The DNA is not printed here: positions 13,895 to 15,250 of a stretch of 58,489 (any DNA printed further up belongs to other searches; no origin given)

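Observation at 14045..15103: AT-rich orphan gene wedged between grpE and dnaK inside the CIRCE/HrcA operon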

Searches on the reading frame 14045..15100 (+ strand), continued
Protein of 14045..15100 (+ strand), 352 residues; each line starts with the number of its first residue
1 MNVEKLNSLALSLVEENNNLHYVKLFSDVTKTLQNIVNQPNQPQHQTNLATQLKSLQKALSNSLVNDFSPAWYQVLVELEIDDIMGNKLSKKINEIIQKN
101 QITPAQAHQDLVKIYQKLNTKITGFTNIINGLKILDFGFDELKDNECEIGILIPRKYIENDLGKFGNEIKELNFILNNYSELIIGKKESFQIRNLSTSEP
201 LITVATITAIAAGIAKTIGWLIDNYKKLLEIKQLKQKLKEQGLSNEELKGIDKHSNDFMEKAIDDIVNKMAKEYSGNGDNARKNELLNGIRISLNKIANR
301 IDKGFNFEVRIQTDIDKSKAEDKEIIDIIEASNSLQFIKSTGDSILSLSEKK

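Call 52: list_cluster_members(proteins=[P0025, P0026, P0034, P0040, P0052, P0071, P0087, P0110, P0008, P0011])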
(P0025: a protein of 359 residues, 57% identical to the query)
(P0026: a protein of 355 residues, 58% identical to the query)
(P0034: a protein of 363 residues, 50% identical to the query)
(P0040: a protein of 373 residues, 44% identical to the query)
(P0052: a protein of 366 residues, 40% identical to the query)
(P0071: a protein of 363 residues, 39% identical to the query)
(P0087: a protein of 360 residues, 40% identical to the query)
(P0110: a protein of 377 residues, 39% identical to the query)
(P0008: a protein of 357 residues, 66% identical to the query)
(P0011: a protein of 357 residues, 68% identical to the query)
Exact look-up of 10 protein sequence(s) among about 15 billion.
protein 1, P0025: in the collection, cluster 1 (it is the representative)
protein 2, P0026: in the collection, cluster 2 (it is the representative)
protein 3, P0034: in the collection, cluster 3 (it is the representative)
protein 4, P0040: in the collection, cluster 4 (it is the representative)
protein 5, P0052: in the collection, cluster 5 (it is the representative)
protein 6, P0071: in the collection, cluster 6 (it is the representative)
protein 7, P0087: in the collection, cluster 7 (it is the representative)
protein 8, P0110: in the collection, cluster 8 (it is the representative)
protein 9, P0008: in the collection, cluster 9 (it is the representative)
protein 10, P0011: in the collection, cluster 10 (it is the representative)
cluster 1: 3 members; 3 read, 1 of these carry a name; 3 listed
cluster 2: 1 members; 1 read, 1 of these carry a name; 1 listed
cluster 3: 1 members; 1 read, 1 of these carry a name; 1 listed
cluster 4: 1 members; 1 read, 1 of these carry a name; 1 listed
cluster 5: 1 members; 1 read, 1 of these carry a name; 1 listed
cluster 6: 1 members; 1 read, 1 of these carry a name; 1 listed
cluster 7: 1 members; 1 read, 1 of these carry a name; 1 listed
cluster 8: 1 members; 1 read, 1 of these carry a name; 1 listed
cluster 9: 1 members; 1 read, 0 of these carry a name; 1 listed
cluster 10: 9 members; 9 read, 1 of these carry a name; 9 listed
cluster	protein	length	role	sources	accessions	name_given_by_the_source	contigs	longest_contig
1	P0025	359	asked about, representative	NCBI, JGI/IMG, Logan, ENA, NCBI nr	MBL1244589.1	MAG: hypothetical protein COA39_009435 [Sulfurimonas sp.] | hypothetical protein [Sulfurimonas sp.]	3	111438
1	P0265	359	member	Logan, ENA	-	-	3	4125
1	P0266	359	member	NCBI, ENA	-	-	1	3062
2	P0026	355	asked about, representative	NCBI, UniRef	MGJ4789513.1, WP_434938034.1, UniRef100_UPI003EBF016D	hypothetical protein [Leptospira koniambonensis] | hypothetical protein n=1 Tax=Leptospira koniambonensis TaxID=2484950 RepID=UPI003EBF016D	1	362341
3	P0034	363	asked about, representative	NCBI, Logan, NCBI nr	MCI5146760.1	MAG: hypothetical protein D3923_14850 [Candidatus Electrothrix sp. AR3] | hypothetical protein [Candidatus Electrothrix sp. AR3]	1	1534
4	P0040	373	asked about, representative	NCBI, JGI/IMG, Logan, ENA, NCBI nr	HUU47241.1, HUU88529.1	MAG TPA: hypothetical protein VMX17_12360 [Candidatus Glassbacteria bacterium] | hypothetical protein [Nitrosopumilaceae archaeon]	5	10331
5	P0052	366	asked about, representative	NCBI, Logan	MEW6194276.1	MAG: hypothetical protein AB1521_03850 [Bacteroidota bacterium]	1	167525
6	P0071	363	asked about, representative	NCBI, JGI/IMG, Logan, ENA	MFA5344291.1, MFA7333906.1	MAG: hypothetical protein WC381_10045 [Kiritimatiellia bacterium] | hypothetical protein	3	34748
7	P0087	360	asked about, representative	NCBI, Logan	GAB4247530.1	MAG: hypothetical protein Kow0027_09340 [Saprospiraceae bacterium]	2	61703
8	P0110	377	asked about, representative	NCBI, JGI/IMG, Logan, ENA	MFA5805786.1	MAG: hypothetical protein WC879_14200 [Melioribacteraceae bacterium]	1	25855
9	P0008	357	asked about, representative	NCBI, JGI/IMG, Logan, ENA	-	-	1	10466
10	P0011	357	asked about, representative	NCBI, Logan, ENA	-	-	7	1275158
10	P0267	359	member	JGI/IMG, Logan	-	hypothetical protein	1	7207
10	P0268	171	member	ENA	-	-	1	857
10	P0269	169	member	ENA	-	-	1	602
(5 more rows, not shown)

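Call 58: search_protein_families(library=pfam, proteins=[L158:2231-3466:+, L165:7568-7891:+, L165:6785-7429:+, L165:11309-11734:+, L135:2084-2920:-, L135:1346-2068:-], max_evalue=0.01)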
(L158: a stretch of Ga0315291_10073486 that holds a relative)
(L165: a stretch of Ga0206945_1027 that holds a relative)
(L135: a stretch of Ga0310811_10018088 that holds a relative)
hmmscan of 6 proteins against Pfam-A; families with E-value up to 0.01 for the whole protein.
L158:2231-3466:+ (412 aa): 2 families
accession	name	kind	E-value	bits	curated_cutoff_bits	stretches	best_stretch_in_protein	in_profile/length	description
PF00012.26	HSP70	-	2e-29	102.7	20.6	1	7-158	385-535/599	Hsp70 protein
PF18165.6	pP_pnuc_1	-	2.2e-19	69.9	26.3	1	277-384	5-111/133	Predicted pPIWI-associating nuclease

L165:7568-7891:+ (108 aa): 0 families

L165:6785-7429:+ (215 aa): 1 family
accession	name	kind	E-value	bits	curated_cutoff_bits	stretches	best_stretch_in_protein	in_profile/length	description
PF00156.33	Pribosyltran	-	1.2e-12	47.9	26.3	1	65-176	4-129/158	Phosphoribosyl transferase domain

L165:11309-11734:+ (142 aa): 0 families

L135:2084-2920:- (279 aa): 0 families

L135:1346-2068:- (241 aa): 0 families

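Call 60: search_protein_families(library=pfam, proteins=[L122:5855-7039:+, L122:7156-7776:+, L122:7982-9907:+, L122:11192-11521:+, L122:11467-13515:+, L122:13982-14407:-, L122:14603-15181:+, L122:15311-17215:-, L122:17695-19182:+], max_evalue=0.001)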
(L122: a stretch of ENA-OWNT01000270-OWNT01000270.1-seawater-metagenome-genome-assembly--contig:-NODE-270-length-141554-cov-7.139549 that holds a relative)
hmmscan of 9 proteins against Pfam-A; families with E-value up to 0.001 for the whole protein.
L122:5855-7039:+ (395 aa): 0 families

L122:7156-7776:+ (207 aa): 3 families
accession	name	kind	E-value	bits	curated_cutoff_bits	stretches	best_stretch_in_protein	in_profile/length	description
PF14521.12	Aspzincin_M35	-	9.9e-06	26.5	30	1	75-199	10-140/142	Lysine-specific metallo-endopeptidase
PF13933.12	HRXXH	-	0.00039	20.6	27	0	143-204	170-231/245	Putative peptidase family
PF01435.24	Peptidase_M48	-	0.00062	20.1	20.3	1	110-170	27-86/186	Peptidase family M48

L122:7982-9907:+ (642 aa): 4 families
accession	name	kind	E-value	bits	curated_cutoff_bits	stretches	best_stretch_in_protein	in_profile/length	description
PF13175.12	AAA_15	-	1.2e-19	71.6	32.1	1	18-364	18-369/374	AAA ATPase domain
PF13304.12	AAA_21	-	2.2e-13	51.4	27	1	239-364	181-298/304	AAA domain, putative AbiEii toxin, Type IV TA system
PF20469.4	OLD-like_TOPRIM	-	2e-05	25.5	23.2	1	442-486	6-54/67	Overcoming lysogenization defect protein-like, TOPRIM domain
PF02463.25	SMC_N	-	0.00046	20.1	40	0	7-369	7-202/220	RecF/RecN/SMC N terminal domain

L122:11192-11521:+ (110 aa): 1 family
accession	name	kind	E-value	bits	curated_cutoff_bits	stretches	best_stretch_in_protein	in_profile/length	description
PF13392.12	HNH_3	-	1.3e-09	38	24.8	1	20-63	1-43/46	HNH endonuclease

L122:11467-13515:+ (683 aa): 2 families
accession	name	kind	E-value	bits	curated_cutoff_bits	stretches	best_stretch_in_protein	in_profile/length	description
PF17899.6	Peptidase_M61_N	-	1.1e-33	117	23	1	91-275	3-168/168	Peptidase M61 N-terminal domain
PF05299.18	Peptidase_M61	-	3.1e-16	60.3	22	1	371-479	2-118/118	M61 glycyl aminopeptidase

L122:13982-14407:- (142 aa): 1 family
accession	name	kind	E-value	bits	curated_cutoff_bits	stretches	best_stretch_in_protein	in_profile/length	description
PF07484.17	Collar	-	3e-30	104.4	24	1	26-81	1-56/57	Phage Tail Collar Domain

L122:14603-15181:+ (193 aa): 0 families

L122:15311-17215:- (635 aa): 3 families
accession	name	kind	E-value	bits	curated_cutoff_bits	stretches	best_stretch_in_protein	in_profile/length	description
PF00012.26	HSP70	-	3.6e-262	871.4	20.6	1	4-597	1-598/599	Hsp70 protein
PF06723.19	MreB_Mbl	-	3e-18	66.2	27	1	115-370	76-316/327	MreB/Mbl protein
PF14450.12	FtsA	-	0.00031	21.5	31.8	0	6-137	2-111/127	Cell division protein FtsA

L122:17695-19182:+ (496 aa): 1 family
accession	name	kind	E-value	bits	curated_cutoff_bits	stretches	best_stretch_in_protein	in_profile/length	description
PF00884.28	Sulfatase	-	4.4e-09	36.5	25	1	208-450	33-296/301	Sulfatase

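Call 61: find_homologous_proteins(query=L158:2231-3466:+, max_evalue=0.001)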
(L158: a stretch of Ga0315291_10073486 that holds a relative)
Query L158:2231-3466:+ (412 aa): 730 proteins with E <= 0.001 among 8000 candidates; the best 120 are listed.
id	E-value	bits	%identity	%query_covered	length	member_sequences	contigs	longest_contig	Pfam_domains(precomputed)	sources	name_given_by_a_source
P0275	1.1e-264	895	100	100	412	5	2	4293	PF00012.27,PF18165.7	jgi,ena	jgi:hypothetical protein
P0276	2.7e-231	785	88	100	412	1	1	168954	PF00012.27,PF18165.7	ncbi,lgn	-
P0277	9.4e-230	780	87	100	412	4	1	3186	PF00012.27,PF18165.7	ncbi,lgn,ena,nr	ncbi:MAG: Hsp70 family protein [Candidatus Heimdallarchaeota archaeon]|nr:Hsp70 family protein [Cand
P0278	1.1e-219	747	85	100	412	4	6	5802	PF00012.27,PF18165.7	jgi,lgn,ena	-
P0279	1.0e-217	741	84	100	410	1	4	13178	PF00012.27,PF18165.7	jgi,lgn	-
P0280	7.8e-215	731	81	100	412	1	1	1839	PF00012.27,PF18165.7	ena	-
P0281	2.4e-212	723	80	99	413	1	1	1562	PF00012.27,PF18165.7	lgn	-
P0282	3.0e-211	719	80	100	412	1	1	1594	PF00012.27,PF18165.7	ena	-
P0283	4.2e-209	712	79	100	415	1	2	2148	PF00012.27,PF18165.7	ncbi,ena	-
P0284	6.8e-207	705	80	100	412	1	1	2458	PF00012.27,PF18165.7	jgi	jgi:hypothetical protein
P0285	3.5e-204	696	78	99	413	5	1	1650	PF00012.27,PF18165.7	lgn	-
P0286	8.5e-167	573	81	80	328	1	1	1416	PF00012.27,PF18165.7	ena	-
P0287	6.4e-131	455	58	95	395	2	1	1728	PF00012.27,PF18165.7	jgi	-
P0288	5.4e-122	426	54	100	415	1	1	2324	PF00012.27,PF18165.7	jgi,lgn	jgi:hypothetical protein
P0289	2.2e-120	420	54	100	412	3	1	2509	PF00012.27,PF18165.7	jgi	jgi:hypothetical protein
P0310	2.1e-104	368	49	99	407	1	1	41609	PF00012.27,PF18165.7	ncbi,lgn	-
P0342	2.3e-38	150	38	54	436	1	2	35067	PF00012.27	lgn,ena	-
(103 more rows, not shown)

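Call 62: find_encoding_contigs(protein=P0276, flank=6000, max_places=2)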
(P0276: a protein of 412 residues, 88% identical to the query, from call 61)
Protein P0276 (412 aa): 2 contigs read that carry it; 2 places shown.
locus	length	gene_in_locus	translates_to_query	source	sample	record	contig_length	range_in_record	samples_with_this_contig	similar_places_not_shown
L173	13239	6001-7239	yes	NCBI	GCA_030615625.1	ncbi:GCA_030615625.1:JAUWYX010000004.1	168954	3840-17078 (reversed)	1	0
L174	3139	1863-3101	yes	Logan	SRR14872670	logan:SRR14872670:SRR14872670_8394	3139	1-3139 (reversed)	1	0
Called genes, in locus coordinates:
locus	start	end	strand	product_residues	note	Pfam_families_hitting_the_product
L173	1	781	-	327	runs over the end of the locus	PF02899:Phage_int_SAM_1 (weak), PF13102:Phage_int_SAM_5, PF13495:Phage_int_SAM_4 (weak), PF00589:Phage_integrase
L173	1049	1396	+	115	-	PF00376:MerR (weak), PF12728:HTH_17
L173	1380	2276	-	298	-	PF12146:Hydrolase_4 (weak), PF00561:Abhydrolase_1, PF12697:Abhydrolase_6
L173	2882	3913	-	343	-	PF02754:CCG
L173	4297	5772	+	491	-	PF13589:HATPase_c_3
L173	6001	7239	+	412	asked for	PF00012:HSP70, PF18165:pP_pnuc_1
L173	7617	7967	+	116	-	PF15723:MqsR_toxin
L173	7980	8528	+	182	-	-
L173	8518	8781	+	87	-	-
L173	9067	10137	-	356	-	PF04326:SLFN_AlbA_2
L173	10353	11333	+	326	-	PF01926:MMR_HSR1, PF02421:FeoB_N (weak), PF02824:TGS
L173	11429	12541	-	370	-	PF03060:NMO, PF01070:FMN_dh (weak)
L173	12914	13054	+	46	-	PF11295:DUF3096 (weak)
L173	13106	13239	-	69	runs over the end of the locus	-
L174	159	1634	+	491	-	PF13589:HATPase_c_3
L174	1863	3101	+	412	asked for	PF00012:HSP70, PF18165:pP_pnuc_1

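Call 63: find_encoding_contigs(protein=P0310, flank=6000, max_places=2)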
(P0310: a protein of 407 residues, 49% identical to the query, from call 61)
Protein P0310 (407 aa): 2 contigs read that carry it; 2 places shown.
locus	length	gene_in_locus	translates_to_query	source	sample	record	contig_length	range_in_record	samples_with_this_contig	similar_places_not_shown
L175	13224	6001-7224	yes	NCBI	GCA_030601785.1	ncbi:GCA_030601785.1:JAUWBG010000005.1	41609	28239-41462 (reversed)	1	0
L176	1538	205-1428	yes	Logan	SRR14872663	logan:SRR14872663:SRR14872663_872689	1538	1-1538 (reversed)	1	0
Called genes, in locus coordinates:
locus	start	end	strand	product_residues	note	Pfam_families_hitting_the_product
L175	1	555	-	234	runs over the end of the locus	?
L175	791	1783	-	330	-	PF02272:DHHA1, PF17768:RecJ_OB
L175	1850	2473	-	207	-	PF01368:DHH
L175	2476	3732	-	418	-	PF00109:ketoacyl-synt, PF00108:Thiolase_N (faint), PF02801:Ketoacyl-synt_C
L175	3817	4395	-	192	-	PF00881:Nitroreductase, PF14512:TM1586_NiRdase (faint)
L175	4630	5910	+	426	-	PF00919:UPF0004, PF04055:Radical_SAM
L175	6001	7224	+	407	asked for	PF00012:HSP70, PF18165:pP_pnuc_1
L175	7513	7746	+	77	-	PF01037:AsnC_trans_reg (weak)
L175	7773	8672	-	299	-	-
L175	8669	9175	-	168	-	PF00583:Acetyltransf_1, PF13673:Acetyltransf_10, PF13508:Acetyltransf_7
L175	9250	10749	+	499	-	PF01293:PEPCK_ATP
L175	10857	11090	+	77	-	-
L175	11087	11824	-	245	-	PF02517:Rce1-like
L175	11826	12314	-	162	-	PF07760:DUF1616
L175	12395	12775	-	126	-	PF13580:SIS_2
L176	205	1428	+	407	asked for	PF00012:HSP70, PF18165:pP_pnuc_1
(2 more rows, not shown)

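Call 64: find_encoding_contigs(protein=P0342, flank=6000, max_places=2)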
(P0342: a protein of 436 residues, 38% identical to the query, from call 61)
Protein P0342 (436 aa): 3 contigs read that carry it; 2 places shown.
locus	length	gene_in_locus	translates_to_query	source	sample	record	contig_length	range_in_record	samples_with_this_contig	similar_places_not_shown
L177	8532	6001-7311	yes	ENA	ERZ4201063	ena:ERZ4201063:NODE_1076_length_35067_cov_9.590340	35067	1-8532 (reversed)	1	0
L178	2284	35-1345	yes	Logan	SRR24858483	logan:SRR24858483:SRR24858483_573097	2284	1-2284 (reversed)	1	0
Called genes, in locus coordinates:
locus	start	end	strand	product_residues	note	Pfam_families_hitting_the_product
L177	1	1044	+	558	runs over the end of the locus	PF00133:tRNA-synt_1, PF01406:tRNA-synt_1e (faint), PF09334:tRNA-synt_1g, PF08264:Anticodon_1, PF19303:Anticodon_3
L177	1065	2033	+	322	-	PF00348:polyprenyl_synt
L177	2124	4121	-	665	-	PF06068:TIP49 (weak), PF00004:AAA, PF07728:AAA_5 (weak), PF17862:AAA_lid_3, PF01434:Peptidase_M41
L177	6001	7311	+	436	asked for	PF00012:HSP70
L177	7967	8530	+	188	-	?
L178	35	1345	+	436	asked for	PF00012:HSP70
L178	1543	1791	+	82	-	-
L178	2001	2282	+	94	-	?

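Call 67: find_encoding_contigs(protein=P0098, flank=7000, max_places=3)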
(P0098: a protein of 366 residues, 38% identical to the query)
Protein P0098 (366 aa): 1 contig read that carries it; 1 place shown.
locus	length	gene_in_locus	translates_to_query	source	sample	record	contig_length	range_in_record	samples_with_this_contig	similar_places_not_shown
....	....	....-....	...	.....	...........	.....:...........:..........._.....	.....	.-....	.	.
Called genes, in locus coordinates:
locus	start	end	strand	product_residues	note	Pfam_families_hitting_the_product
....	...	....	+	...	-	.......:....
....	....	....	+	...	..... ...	-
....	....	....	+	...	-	-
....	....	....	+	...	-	-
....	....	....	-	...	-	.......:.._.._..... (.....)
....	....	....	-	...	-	-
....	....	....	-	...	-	-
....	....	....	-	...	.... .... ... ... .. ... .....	?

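Call 68: find_encoding_contigs(protein=P0104, flank=7000, max_places=3)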
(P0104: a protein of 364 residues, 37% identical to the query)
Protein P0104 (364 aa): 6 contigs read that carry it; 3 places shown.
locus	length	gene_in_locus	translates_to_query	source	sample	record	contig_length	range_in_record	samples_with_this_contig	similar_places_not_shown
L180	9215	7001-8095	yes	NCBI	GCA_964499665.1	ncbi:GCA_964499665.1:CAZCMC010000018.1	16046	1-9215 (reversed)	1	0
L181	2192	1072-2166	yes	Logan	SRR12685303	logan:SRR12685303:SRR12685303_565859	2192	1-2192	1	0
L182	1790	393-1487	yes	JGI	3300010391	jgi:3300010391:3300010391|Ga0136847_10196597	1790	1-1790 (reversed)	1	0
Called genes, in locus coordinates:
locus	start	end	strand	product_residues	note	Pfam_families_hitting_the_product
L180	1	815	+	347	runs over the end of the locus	PF07355:GRDB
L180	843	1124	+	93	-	-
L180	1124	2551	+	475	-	PF19364:DUF5940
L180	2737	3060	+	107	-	PF04723:GRDA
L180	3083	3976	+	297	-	PF01259:SAICAR_synt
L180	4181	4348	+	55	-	PF13711:DUF4160 (weak)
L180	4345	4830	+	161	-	-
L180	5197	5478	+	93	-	PF05015:HigB-like_toxin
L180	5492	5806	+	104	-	PF01381:HTH_3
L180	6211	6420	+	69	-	-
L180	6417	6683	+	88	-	PF05016:ParE_toxin (weak)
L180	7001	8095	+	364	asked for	-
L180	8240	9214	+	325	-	?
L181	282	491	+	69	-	-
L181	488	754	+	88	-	PF05016:ParE_toxin (weak)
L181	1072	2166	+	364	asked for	-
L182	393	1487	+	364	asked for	-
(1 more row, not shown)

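Call 69: find_encoding_contigs(protein=P0087, flank=8000, max_places=2)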
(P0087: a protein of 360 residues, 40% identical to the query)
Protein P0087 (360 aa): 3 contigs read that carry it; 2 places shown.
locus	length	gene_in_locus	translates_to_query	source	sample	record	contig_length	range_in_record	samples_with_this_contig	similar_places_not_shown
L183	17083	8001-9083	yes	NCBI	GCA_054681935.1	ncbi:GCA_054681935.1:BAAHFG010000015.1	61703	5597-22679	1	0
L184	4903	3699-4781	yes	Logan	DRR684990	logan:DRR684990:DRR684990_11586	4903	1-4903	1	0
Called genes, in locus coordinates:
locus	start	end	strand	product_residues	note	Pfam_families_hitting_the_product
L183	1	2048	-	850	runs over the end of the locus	PF02012:BNR (faint), PF14870:PSII_BNR (faint), PF15902:Sortilin-Vps10 (weak), PF18962:Por_Secre_tail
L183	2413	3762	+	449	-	PF03600:CitMHS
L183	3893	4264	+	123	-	-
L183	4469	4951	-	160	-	PF00886:Ribosomal_S16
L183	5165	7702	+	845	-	PF00801:PKD (weak), PF18911:PKD_4, PF16820:PKD_3 (faint), PF00801:PKD (weak), PF18911:PKD_4, PF00801:PKD, PF18911:PKD_4, PF18962:Por_Secre_tail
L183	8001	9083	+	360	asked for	-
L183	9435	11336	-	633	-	PF07676:PD40 (faint), PF13620:CarboxypepD_reg (faint), PF00691:OmpA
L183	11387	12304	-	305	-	PF11751:PorP_SprF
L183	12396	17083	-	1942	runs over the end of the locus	PF13927:Ig_3 (faint), PF18911:PKD_4 (faint), PF00801:PKD (faint), PF07686:V-set (faint), PF17803:Cadherin_4, PF17892:Cadherin_5, PF17963:Big_9, PF13585:CHU_C, +4 more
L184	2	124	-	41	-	?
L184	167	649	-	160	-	PF00886:Ribosomal_S16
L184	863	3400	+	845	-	PF00801:PKD (weak), PF18911:PKD_4, PF16820:PKD_3 (faint), PF00801:PKD (weak), PF18911:PKD_4, PF00801:PKD, PF18911:PKD_4, PF18962:Por_Secre_tail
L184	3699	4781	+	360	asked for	-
